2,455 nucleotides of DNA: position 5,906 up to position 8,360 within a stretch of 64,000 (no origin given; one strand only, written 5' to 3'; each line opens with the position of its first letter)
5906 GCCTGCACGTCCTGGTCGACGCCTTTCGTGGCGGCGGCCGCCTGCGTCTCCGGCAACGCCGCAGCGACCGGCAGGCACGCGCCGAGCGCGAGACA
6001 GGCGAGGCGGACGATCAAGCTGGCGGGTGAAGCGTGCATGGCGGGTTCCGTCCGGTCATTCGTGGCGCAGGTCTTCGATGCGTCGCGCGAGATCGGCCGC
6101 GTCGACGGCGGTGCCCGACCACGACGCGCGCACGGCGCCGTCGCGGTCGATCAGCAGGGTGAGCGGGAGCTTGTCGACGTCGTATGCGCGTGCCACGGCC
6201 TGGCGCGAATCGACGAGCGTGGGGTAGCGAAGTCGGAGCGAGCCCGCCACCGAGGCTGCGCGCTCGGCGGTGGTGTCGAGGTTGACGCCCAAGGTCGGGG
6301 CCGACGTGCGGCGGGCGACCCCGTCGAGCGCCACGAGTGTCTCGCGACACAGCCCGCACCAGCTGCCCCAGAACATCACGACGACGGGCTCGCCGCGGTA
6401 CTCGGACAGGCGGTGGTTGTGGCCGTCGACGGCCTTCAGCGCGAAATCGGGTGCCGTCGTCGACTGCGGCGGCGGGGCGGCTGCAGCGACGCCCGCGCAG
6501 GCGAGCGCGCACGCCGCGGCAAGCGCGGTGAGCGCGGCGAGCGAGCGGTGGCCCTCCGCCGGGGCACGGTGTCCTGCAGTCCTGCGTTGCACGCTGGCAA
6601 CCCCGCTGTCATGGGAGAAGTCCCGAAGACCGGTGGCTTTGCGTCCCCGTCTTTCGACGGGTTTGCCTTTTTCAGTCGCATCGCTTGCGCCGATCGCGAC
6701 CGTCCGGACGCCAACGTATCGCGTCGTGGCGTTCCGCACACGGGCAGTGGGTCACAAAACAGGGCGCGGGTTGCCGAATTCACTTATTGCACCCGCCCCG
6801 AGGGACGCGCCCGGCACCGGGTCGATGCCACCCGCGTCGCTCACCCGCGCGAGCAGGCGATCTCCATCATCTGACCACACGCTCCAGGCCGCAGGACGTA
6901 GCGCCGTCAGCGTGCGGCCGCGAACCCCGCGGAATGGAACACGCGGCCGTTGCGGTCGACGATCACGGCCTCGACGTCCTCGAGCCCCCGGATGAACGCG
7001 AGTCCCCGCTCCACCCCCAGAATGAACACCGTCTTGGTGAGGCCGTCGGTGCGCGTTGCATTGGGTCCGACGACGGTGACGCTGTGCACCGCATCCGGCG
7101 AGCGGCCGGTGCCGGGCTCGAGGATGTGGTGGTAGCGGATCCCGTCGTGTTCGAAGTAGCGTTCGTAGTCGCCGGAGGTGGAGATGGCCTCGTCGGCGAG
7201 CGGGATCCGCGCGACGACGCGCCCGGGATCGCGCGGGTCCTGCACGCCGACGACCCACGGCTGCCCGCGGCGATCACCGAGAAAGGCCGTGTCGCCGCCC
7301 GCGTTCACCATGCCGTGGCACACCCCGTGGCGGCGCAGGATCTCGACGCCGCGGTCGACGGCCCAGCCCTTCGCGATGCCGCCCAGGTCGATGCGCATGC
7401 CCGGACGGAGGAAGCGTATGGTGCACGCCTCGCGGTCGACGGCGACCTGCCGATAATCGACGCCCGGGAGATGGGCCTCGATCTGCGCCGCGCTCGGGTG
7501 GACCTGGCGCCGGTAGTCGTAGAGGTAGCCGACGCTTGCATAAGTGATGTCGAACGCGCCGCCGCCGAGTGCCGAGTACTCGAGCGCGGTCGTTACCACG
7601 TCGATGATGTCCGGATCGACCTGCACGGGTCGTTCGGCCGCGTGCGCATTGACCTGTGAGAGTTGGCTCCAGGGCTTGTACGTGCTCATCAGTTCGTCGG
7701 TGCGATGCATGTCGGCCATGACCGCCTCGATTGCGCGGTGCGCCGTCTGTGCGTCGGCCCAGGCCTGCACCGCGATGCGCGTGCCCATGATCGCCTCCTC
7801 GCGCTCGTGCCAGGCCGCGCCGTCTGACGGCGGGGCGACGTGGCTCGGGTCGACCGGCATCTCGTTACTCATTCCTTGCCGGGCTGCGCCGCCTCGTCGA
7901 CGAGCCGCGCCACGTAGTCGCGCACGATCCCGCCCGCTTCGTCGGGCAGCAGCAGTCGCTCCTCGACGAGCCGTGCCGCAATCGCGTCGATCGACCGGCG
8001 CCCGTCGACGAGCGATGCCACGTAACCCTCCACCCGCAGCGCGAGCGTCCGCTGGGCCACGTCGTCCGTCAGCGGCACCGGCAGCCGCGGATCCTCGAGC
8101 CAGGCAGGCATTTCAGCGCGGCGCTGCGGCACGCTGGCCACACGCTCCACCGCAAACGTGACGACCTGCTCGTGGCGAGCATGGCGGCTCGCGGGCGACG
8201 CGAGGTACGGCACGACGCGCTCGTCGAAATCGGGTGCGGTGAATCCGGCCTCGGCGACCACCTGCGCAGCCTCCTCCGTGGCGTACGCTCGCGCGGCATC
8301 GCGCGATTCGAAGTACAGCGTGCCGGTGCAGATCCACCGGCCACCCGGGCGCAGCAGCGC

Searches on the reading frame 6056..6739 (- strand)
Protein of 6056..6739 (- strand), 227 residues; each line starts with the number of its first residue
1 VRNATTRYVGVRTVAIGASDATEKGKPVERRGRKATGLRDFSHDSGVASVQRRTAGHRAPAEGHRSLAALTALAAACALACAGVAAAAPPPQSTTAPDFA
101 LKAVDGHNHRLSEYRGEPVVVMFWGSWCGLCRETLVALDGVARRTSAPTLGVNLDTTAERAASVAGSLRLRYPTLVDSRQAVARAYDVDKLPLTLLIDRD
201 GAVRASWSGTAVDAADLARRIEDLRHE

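Call 6: search_protein_families(library=pfam, proteins=[window:6056-6739:-], max_evalue=0.01)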
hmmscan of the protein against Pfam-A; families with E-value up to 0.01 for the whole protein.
window:6056-6739:- (227 aa): 5 families
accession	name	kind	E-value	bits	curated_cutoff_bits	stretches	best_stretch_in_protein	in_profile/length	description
PF00578.27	AhpC-TSA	-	2.3e-20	73.2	26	1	95-205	4-123/124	AhpC/TSA family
PF08534.16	Redoxin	-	1.2e-15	58.1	26.6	1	93-206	3-131/148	Redoxin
PF13905.12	Thioredoxin_8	-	5.5e-07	30.3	27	1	116-203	1-94/94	Thioredoxin-like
PF00085.26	Thioredoxin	-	9.2e-07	29.3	23.5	1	115-162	17-64/103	Thioredoxin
PF13098.12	Thioredoxin_2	-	1.1e-05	26.2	27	1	115-218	4-101/104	Thioredoxin-like domain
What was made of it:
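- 6056..6739 (-): TlpA/ResA-like thioredoxin 1 (WCGLC). The coordinates give the maximal ORF; the true start is probably later. Call 6: AhpC-TSA and Redoxin.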

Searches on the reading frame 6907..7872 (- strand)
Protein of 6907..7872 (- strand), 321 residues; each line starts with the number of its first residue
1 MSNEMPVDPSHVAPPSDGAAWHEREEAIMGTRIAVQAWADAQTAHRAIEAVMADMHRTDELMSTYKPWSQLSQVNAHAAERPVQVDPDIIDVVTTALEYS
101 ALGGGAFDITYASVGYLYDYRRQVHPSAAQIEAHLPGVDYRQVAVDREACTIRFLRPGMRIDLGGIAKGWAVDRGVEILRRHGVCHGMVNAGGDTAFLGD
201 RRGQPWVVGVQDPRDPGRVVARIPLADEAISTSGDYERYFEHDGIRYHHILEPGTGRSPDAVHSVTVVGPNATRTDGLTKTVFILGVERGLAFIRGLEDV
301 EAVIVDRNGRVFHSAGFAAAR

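Call 6: search_protein_families(library=pfam, proteins=[window:6907-7872:-], max_evalue=0.01)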
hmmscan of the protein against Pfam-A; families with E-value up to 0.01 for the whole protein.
window:6907-7872:- (321 aa): 1 family
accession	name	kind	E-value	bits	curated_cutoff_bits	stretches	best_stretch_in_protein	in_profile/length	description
PF02424.20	ApbE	-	3.2e-80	269.9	25.6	1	29-304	1-266/266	ApbE family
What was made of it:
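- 6907..7872 (-): ApbE (FAD:protein FMN transferase), overlapping the methyltransferase stop by 4 bp. Call 6: ApbE E=3e-80.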

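Call 60: search_protein_families(library=ncbifam, proteins=[window:6907-7872:-], max_evalue=0.01)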
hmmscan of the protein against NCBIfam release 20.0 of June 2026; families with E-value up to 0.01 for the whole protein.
window:6907-7872:- (321 aa): 1 family
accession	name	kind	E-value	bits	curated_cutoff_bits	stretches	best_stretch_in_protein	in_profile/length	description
NF007774.0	PRK10461.1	equivalog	7.9e-36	123.7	498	1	26-311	39-333/351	FAD:protein FMN transferase ApbE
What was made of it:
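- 6907..7872 (-): Call 60.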

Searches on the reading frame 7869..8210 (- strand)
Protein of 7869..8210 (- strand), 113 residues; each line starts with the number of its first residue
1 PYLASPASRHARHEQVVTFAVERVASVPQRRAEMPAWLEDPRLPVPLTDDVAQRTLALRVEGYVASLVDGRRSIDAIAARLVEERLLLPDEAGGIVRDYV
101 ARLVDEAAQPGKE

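Call 43: search_protein_families(library=pfam, proteins=[window:7869-8210:-], max_evalue=10)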
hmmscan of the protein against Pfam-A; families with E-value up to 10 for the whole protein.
window:7869-8210:- (113 aa): 2 families
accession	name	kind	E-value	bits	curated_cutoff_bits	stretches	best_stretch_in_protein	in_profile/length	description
PF22448.1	RepB_primase_C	-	0.034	14.5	26.1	1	73-107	20-54/54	RepB DNA-primase C-terminal helical domain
PF05402.18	PqqD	-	0.12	13.1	23.4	1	63-105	21-63/67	Coenzyme PQQ synthesis protein D (PqqD)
